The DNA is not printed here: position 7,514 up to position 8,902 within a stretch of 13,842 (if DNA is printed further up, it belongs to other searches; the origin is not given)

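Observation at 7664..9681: Calcineurin-like metallophosphoesterase translationally coupled to a MoxR AAA+ ATPase, with no VWA/DUF58 partner nearby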

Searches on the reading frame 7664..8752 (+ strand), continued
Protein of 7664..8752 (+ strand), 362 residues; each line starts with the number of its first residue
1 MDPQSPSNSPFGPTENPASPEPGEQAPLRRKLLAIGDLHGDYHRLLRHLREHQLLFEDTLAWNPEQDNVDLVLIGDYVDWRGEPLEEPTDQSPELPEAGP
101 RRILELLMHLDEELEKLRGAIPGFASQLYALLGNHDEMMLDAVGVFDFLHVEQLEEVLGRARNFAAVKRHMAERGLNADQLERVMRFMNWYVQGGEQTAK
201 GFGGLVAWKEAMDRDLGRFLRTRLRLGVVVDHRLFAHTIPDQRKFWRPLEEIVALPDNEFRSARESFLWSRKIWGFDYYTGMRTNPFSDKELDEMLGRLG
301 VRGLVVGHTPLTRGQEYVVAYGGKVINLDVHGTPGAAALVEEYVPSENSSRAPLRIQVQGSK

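Call 64: search_protein_families(library=pfam, proteins=[L002:3314-4558:+, L002:406-1323:+], max_evalue=0.01)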
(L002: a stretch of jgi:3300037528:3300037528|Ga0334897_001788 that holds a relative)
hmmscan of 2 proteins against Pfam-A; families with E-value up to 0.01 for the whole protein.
L002:3314-4558:+ (414 aa): 1 family
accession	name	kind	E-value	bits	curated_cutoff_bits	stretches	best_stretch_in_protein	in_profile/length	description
PF13263.12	PHP_C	-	0.00026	20.9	21.3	1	198-243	7-52/56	PHP-associated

L002:406-1323:+ (305 aa): 0 families

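Call 77: search_protein_representatives(alignment_id=A4)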
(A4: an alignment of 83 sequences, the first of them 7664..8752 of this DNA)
Query: 83 sequences, 349 profile positions. Proteins with E-value up to 0.001 (for the whole library): 1163; up to 1e-10: 50; up to 1e-30: 18. The best 150 are listed.
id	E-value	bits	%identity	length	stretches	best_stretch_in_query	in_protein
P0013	2.3e-147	506.8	-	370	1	15-346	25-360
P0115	3.6e-132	456.9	-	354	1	8-344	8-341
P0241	2.9e-117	407.9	-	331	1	21-332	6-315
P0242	5.5e-117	406.9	-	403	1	10-332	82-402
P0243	3.7e-106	371.3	-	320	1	21-335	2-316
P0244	6.8e-93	327.7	-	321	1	21-332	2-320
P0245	9.4e-87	307.5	-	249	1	13-249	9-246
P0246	4.1e-85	302.1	-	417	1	15-337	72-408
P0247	1.9e-84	299.9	-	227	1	16-228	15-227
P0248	2.4e-78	279.9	-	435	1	17-209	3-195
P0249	6.1e-60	219.3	-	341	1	24-329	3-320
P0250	3.1e-55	203.9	-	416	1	18-332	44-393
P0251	2.6e-54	200.8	-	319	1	25-328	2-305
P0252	8.6e-51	189.2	-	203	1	212-337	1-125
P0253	3.4e-49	184.0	-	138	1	217-340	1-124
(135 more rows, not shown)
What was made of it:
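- Closest known: Bacterial-like PPP phosphatases: Shewanella-like. Different: The family is discrete and tiny (call 77).
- Among 1.84 billion cluster representatives, 18 score E<=1e-30 (call 77).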

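Call 79: list_cluster_members(proteins=[P0121, window:7664-8749:+])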
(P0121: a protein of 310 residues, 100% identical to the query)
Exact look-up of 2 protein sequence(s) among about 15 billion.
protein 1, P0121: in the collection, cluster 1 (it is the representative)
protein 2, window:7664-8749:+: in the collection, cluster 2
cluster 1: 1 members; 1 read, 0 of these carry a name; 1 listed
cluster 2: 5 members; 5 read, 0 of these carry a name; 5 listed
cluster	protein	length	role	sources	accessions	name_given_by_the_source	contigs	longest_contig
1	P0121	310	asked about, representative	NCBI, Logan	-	-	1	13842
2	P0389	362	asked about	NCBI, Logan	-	-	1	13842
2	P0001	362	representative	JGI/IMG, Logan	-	-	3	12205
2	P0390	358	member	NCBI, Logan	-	-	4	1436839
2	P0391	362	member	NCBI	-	-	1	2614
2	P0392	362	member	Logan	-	-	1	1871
